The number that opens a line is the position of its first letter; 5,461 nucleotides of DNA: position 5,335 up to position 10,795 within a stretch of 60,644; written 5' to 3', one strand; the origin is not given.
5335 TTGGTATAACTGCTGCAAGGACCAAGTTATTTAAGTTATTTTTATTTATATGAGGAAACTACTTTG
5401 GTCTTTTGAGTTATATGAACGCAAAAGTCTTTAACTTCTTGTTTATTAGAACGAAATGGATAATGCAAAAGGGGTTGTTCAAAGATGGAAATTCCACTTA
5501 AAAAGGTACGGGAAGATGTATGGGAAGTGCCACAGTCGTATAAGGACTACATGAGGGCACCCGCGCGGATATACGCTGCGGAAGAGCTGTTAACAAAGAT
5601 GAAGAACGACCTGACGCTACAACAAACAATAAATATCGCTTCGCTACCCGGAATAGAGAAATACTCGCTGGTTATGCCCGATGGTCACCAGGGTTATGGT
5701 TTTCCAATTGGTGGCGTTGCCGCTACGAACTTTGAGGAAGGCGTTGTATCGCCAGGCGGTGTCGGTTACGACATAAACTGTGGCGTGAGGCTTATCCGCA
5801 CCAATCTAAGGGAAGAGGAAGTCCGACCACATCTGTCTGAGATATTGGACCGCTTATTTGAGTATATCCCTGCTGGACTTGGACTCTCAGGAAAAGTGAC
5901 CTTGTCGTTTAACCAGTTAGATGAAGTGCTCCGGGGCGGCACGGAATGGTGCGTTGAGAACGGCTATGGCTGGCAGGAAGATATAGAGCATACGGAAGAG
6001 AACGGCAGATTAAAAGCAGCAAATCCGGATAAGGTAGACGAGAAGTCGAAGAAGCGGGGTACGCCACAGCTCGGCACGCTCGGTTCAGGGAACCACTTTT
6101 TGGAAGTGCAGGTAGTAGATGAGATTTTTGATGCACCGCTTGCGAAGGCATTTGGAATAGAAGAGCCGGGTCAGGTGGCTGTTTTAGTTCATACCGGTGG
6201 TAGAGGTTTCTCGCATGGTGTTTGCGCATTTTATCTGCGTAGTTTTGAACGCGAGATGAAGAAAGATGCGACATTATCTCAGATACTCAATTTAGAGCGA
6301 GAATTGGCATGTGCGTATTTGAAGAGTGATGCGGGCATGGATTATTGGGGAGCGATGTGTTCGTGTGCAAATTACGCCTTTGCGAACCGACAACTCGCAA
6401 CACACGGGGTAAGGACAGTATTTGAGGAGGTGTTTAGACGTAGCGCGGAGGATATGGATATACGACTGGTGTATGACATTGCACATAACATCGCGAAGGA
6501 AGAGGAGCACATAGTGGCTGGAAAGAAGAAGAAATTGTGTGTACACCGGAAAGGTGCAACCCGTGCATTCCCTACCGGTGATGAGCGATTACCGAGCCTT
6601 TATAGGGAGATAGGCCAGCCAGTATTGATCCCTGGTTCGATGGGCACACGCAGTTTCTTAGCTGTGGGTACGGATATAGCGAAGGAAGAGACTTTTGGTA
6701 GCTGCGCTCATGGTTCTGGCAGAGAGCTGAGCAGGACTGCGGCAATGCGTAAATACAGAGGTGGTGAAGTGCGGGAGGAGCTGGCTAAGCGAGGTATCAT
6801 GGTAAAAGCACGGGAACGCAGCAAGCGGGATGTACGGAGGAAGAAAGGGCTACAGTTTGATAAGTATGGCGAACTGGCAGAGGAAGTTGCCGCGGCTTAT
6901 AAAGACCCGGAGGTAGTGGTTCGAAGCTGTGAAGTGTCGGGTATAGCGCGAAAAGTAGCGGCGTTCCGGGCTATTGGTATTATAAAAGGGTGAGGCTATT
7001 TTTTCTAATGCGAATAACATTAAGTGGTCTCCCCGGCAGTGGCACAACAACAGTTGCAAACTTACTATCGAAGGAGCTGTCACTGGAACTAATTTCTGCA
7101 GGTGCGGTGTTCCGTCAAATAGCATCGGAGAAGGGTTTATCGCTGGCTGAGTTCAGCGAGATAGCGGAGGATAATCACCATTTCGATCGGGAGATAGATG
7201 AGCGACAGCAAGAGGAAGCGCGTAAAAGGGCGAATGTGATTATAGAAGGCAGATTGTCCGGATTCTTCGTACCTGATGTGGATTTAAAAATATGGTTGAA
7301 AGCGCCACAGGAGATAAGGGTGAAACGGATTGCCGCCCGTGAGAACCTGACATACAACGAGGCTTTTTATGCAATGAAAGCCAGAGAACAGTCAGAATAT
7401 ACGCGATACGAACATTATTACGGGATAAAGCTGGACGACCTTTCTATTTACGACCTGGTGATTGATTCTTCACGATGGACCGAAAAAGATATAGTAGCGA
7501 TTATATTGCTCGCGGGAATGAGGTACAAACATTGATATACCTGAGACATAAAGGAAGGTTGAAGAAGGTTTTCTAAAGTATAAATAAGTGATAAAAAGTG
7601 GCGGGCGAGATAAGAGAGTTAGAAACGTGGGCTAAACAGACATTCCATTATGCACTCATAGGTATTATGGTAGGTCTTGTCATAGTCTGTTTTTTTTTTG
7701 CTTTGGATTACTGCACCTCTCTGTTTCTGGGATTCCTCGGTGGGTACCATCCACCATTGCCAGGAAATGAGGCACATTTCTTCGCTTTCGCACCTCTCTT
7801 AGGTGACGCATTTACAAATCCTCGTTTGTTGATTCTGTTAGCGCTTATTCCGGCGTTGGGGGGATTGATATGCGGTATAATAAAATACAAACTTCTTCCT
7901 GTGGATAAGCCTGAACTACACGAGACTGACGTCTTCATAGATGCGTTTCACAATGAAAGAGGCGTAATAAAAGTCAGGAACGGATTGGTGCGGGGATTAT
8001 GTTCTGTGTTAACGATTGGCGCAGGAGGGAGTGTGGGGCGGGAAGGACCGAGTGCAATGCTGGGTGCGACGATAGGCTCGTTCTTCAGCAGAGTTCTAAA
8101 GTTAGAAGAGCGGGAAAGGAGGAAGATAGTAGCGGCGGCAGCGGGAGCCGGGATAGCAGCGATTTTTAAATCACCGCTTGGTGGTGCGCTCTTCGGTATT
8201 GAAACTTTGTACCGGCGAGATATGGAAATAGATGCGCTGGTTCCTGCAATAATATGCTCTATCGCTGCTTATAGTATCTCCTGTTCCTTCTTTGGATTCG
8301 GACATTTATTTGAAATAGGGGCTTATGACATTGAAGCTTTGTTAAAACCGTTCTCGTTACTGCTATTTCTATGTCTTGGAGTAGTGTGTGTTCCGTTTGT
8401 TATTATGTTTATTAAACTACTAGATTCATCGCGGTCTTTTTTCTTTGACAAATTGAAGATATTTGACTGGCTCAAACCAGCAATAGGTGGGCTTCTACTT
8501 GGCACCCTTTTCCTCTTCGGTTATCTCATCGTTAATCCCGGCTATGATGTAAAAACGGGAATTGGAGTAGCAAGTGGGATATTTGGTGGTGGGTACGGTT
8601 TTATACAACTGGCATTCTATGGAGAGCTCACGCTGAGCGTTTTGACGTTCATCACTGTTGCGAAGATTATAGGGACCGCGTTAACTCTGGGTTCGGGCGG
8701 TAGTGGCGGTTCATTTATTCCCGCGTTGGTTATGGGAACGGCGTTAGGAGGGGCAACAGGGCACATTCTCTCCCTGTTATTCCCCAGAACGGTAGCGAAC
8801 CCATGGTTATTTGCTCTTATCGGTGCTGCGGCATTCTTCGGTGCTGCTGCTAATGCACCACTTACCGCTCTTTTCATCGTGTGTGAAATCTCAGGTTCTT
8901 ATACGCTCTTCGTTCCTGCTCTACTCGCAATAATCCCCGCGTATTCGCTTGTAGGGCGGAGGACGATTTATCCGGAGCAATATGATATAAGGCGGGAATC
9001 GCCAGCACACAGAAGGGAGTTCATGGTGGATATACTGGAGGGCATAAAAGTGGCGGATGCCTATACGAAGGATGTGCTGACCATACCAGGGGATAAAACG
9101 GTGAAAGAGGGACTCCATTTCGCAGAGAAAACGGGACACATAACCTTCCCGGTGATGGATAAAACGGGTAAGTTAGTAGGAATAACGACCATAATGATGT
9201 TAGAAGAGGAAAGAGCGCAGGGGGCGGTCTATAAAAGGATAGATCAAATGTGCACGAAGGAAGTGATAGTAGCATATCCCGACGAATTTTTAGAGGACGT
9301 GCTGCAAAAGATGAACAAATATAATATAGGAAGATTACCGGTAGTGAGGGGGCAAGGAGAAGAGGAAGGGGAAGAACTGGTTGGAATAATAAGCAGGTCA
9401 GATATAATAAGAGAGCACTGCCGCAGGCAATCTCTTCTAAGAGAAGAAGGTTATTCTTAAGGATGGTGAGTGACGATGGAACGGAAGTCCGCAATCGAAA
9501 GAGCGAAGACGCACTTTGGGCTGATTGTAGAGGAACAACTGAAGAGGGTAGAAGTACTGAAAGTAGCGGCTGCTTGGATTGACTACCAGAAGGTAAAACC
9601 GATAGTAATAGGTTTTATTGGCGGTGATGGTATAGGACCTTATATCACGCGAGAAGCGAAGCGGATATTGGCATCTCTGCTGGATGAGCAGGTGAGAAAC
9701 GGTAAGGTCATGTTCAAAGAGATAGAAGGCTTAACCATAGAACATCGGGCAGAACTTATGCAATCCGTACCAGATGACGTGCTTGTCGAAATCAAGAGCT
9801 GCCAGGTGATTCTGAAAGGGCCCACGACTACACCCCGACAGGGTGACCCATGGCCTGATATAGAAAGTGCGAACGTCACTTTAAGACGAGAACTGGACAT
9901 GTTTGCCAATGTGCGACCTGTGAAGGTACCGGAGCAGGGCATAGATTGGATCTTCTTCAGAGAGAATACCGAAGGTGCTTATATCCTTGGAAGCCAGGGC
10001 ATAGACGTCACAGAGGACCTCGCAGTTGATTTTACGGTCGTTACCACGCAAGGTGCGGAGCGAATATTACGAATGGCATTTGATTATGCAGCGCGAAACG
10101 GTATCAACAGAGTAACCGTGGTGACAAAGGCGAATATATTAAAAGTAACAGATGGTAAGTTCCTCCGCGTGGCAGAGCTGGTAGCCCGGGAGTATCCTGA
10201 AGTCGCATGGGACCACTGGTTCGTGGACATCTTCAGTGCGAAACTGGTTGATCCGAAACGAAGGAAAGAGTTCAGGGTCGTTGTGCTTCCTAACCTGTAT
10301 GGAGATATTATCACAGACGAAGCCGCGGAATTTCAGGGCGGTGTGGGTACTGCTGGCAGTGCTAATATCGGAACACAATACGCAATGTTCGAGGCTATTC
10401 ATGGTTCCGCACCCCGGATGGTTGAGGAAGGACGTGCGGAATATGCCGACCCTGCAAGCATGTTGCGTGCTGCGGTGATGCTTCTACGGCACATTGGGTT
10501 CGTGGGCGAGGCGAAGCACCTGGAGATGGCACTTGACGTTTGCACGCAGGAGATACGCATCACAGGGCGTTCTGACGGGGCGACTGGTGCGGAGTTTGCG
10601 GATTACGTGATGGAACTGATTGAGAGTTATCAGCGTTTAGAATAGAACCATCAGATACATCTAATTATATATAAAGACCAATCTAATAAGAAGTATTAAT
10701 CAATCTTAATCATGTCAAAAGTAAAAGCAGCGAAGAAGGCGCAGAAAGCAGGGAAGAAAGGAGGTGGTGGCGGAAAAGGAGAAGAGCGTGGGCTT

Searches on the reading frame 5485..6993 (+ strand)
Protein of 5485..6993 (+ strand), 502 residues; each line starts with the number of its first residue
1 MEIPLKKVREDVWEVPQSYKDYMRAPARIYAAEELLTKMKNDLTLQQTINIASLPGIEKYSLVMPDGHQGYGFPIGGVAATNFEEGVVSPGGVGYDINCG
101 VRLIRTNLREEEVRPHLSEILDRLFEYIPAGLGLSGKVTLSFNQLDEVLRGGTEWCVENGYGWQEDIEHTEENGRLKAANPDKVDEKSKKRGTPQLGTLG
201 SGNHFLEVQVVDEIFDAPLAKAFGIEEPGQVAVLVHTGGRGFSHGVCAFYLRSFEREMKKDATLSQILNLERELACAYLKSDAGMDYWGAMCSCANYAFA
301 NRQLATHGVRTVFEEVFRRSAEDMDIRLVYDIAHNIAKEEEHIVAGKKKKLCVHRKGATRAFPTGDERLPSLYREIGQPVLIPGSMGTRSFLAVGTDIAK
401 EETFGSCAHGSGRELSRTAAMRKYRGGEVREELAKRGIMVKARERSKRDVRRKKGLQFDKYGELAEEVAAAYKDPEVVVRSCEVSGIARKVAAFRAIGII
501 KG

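Call 7: search_protein_families(library=pfam, proteins=[window:5485-6993:+], max_evalue=0.001)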
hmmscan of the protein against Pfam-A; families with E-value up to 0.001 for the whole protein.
window:5485-6993:+ (502 aa): 1 family
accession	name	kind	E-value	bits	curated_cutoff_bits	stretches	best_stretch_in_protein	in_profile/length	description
PF01139.22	RtcB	-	6.4e-154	513.7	27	1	47-502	1-426/426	tRNA-splicing ligase RtcB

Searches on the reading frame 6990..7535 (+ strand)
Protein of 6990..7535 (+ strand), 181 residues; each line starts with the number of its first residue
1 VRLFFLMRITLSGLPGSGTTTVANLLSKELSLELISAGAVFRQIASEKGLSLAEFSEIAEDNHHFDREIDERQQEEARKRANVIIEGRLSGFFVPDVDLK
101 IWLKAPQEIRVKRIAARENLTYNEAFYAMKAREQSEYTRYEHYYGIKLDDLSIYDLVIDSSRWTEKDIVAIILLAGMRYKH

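Call 7: search_protein_families(library=pfam, proteins=[window:6990-7535:+], max_evalue=0.001)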
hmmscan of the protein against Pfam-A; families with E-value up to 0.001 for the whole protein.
window:6990-7535:+ (181 aa): 7 families
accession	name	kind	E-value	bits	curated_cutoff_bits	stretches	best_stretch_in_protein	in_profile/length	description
PF13189.12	Cytidylate_kin2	-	1.5e-29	103.8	28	1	9-162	2-176/176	Cytidylate kinase-like family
PF13238.12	AAA_18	-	1.1e-17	65.1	29.4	1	9-119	1-113/128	AAA domain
PF13207.12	AAA_17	-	1.4e-14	55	27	1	13-90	2-81/136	AAA domain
PF02224.24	Cytidylate_kin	-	1.5e-14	54.7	26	2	67-173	100-206/211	Cytidylate kinase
PF13671.12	AAA_33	-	2.6e-06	28.2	27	1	10-85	3-75/143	AAA domain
PF01121.26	CoaE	-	7.7e-05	22.9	27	0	9-55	3-48/180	Dephospho-CoA kinase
PF00406.28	ADK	-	0.00079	20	26.8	0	11-48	1-38/151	Adenylate kinase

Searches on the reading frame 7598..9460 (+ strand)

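Call 7: search_protein_families(library=pfam, proteins=[window:7598-9460:+], max_evalue=0.001)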
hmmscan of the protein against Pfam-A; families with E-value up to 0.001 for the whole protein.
window:7598-9460:+ (620 aa): 2 families
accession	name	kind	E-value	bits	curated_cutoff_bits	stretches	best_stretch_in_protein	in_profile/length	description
PF00654.25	Voltage_CLC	-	7.4e-85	285.6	24.8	1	88-451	1-344/346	Voltage gated chloride channel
PF00571.33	CBS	-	4.2e-21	75.5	24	2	550-606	3-54/57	CBS domain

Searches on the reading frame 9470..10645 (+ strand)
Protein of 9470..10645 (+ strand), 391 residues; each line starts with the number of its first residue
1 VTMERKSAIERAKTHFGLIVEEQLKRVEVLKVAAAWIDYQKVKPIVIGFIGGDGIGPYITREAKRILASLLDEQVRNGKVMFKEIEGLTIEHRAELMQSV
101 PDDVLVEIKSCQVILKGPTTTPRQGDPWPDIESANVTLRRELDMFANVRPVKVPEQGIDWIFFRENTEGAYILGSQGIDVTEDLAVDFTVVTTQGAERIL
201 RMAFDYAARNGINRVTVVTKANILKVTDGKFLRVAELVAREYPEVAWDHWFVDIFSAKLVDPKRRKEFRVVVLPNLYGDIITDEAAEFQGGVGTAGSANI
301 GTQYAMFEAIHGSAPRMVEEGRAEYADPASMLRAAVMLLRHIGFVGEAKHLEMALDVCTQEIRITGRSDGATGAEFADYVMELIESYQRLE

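Call 7: search_protein_families(library=pfam, proteins=[window:9470-10645:+], max_evalue=0.001)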
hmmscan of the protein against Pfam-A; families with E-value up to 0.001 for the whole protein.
window:9470-10645:+ (391 aa): 1 family
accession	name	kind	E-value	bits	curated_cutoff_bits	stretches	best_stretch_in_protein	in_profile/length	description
PF00180.25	Iso_dh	-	2.3e-65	221.6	27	1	47-361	2-325/348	Isocitrate/isopropylmalate dehydrogenase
